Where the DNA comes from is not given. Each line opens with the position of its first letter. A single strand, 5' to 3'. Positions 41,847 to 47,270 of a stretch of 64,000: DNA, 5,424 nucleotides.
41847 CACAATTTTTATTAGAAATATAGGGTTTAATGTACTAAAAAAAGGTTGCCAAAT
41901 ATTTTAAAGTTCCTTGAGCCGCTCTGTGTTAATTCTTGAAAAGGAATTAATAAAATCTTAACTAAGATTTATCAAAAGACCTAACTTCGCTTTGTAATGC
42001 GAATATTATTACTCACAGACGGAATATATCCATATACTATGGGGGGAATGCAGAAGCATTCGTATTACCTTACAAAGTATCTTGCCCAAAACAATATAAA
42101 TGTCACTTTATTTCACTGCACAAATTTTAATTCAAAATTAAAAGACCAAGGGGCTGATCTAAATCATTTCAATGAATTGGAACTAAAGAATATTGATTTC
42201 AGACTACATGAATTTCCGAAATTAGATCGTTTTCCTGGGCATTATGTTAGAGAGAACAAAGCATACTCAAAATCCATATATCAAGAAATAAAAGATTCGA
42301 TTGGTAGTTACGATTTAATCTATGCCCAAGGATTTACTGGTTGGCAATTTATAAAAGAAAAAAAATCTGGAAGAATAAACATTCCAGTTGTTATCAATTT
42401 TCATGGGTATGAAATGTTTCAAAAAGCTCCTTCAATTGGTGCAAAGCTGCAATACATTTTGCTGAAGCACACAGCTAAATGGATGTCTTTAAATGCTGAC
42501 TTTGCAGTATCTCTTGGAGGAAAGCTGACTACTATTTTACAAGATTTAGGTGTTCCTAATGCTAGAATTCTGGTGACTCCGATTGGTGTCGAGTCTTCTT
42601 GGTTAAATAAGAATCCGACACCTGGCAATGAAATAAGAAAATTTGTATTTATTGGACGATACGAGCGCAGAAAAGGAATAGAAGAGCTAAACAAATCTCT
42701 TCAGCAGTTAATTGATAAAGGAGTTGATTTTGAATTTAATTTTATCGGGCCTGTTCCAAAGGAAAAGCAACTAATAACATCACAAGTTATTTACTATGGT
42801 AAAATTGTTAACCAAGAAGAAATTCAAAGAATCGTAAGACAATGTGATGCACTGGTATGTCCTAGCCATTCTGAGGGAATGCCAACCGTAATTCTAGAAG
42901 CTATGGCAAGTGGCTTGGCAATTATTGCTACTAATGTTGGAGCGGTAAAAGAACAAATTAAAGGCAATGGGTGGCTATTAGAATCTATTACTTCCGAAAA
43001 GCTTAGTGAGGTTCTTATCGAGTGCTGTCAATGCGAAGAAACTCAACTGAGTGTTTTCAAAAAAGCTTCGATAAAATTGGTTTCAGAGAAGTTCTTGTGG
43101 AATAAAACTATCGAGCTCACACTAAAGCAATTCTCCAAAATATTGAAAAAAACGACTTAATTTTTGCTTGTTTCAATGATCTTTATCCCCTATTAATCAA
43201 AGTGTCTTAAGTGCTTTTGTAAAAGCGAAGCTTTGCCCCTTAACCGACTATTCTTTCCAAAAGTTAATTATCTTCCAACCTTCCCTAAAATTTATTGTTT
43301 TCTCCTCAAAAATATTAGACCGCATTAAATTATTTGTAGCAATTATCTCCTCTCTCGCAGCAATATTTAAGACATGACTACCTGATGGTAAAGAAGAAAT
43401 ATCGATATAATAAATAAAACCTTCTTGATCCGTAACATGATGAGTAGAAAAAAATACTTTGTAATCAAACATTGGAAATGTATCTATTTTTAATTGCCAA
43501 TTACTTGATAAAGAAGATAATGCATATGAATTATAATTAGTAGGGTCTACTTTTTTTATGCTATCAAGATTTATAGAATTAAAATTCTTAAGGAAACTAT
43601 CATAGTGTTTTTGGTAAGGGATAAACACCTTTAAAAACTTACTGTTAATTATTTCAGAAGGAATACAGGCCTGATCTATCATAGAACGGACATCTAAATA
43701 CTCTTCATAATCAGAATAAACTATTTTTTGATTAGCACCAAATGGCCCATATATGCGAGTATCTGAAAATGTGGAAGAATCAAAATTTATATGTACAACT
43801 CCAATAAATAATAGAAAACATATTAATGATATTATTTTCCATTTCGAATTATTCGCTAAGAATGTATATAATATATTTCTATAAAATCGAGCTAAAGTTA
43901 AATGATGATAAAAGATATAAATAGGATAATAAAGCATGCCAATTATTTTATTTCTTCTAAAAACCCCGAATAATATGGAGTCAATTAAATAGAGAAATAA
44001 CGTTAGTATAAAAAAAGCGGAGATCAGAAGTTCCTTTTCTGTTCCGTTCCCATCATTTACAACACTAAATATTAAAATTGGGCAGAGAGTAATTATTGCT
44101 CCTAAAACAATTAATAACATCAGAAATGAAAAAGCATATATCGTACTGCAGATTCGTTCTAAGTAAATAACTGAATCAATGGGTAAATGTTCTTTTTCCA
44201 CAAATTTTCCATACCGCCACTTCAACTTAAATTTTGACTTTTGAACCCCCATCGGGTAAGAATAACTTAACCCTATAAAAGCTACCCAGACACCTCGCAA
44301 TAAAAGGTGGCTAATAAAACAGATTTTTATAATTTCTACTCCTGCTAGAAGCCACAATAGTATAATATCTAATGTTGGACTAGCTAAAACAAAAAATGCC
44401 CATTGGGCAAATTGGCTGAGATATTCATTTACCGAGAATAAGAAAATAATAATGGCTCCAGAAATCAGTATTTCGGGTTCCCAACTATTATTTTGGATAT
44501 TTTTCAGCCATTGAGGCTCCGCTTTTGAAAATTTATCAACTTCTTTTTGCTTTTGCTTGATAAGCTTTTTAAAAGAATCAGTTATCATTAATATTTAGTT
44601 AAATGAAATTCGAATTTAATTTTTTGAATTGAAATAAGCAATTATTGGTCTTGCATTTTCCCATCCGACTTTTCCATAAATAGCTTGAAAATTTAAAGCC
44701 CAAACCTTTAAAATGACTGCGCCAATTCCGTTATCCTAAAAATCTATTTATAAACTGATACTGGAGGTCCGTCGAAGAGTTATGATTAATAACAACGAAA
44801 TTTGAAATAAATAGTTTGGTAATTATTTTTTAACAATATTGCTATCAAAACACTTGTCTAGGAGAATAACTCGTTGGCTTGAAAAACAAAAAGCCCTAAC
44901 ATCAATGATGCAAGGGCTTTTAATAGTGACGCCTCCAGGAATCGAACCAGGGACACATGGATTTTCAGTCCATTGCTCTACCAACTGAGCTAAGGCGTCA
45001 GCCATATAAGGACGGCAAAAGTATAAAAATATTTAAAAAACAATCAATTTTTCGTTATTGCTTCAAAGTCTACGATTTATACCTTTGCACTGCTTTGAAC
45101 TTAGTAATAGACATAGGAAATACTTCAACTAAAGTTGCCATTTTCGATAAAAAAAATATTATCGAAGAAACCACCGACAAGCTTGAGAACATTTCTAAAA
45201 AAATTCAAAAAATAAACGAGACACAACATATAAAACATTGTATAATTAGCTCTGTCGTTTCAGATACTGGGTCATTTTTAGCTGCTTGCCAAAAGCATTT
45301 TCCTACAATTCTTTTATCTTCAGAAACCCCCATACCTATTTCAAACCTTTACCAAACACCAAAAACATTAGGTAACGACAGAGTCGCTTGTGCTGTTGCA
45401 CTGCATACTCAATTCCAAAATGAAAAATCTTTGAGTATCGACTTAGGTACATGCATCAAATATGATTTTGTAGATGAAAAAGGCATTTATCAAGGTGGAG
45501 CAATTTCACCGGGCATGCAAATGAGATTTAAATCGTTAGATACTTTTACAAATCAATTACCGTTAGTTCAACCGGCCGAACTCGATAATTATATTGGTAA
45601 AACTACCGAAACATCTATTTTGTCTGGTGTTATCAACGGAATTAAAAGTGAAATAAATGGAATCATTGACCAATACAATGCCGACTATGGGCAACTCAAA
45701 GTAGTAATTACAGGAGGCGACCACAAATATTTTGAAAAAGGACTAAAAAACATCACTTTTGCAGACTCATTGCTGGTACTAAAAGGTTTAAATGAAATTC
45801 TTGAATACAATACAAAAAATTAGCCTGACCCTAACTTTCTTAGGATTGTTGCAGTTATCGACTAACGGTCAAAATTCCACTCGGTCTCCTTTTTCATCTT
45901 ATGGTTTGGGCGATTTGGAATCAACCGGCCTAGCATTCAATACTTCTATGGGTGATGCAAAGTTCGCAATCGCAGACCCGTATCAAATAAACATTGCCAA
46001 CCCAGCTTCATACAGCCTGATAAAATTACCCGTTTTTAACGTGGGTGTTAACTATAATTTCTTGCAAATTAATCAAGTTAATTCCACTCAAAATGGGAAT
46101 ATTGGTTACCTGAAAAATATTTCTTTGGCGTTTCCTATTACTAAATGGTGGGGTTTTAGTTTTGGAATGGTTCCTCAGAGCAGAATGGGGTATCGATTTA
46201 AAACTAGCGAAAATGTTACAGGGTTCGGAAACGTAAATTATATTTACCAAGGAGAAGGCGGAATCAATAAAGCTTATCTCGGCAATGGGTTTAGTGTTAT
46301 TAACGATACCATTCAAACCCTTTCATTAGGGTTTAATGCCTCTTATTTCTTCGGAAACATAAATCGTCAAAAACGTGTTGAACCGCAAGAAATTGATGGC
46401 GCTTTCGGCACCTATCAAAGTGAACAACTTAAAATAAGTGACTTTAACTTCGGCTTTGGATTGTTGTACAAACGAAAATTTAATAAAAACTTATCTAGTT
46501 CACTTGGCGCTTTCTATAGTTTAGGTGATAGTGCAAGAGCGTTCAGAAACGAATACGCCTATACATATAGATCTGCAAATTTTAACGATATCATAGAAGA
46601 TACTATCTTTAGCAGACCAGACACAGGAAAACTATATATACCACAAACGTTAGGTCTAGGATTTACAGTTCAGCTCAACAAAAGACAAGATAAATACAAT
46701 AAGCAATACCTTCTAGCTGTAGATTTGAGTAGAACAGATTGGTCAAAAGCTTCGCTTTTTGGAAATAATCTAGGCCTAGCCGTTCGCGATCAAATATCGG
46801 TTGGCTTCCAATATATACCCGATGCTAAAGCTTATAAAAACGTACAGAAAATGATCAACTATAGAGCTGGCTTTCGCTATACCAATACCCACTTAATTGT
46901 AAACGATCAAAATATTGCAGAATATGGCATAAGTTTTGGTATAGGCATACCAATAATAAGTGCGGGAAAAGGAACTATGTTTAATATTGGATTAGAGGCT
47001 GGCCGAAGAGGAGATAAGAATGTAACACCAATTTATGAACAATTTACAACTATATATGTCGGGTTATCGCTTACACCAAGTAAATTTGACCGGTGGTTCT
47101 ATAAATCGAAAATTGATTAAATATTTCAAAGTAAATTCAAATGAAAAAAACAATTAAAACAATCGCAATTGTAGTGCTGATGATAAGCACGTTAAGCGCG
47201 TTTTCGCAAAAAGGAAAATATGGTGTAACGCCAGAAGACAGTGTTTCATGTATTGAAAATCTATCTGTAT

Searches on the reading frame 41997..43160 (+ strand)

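Call 8: search_protein_families(library=pfam, proteins=[window:41997-43160:+], max_evalue=0.001)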
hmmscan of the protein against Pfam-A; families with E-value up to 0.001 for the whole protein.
window:41997-43160:+ (387 aa): 5 families
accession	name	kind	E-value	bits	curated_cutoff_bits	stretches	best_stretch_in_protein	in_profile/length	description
PF13692.12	Glyco_trans_1_4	-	2.8e-24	86.4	27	1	215-342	3-138/142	Glycosyl transferases group 1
PF00534.26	Glycos_transf_1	-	2.8e-23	82.7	26.4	1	214-351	16-163/172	Glycosyl transferases group 1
PF13439.12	Glyco_transf_4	-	1.9e-14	54.5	28.5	1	15-199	1-167/170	Glycosyltransferase Family 4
PF20706.3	GT4-conflict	-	0.00011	21.8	26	1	163-311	143-310/385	Family 4 Glycosyltransferase in conflict systems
PF13579.12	Glyco_trans_4_4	-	0.00016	22.5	29.7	1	103-197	70-158/158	Glycosyl transferase 4-like domain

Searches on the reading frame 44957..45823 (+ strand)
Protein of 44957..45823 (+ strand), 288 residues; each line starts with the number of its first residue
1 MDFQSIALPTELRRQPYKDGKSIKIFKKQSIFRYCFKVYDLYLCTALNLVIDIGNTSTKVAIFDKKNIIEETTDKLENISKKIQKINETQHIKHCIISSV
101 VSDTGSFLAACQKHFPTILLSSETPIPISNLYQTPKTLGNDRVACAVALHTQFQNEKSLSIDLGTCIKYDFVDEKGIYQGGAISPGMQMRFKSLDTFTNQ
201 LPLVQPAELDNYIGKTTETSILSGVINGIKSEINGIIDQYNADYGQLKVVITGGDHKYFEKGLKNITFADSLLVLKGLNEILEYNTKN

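Call 8: search_protein_families(library=pfam, proteins=[window:44957-45823:+], max_evalue=0.001)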
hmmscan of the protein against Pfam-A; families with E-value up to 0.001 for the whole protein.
window:44957-45823:+ (288 aa): 1 family
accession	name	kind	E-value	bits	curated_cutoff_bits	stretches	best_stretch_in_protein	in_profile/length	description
PF03309.20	Pan_kinase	-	2.2e-44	152.2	24.7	1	49-238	2-204/205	Type III pantothenate kinase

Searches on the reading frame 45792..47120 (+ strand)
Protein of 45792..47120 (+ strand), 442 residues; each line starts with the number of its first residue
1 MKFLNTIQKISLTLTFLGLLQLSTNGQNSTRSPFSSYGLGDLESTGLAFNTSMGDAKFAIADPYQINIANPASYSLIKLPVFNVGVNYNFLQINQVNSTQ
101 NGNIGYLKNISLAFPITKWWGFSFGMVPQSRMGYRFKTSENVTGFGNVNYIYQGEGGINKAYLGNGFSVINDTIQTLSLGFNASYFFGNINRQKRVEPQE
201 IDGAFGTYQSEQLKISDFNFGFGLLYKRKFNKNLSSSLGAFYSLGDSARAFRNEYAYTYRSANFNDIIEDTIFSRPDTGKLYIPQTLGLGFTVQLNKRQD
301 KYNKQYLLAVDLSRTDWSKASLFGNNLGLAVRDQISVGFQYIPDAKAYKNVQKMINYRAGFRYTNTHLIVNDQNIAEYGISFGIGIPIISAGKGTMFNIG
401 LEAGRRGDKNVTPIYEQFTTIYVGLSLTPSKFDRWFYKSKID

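Call 20: search_protein_families(library=pfam, proteins=[window:45792-47120:+], max_evalue=0.001)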
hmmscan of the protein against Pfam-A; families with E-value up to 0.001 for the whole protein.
window:45792-47120:+ (442 aa): 0 families

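Call 58: search_protein_families(library=ncbifam, proteins=[window:45792-47120:+], max_evalue=0.01)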
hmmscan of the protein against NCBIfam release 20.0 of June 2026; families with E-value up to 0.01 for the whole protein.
window:45792-47120:+ (442 aa): 1 family
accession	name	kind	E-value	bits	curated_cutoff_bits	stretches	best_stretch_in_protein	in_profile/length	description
NF053685.1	BamG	equivalog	3e-98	329.5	250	1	27-440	2-397/397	BamG family beta-barrel-assembly machinery protein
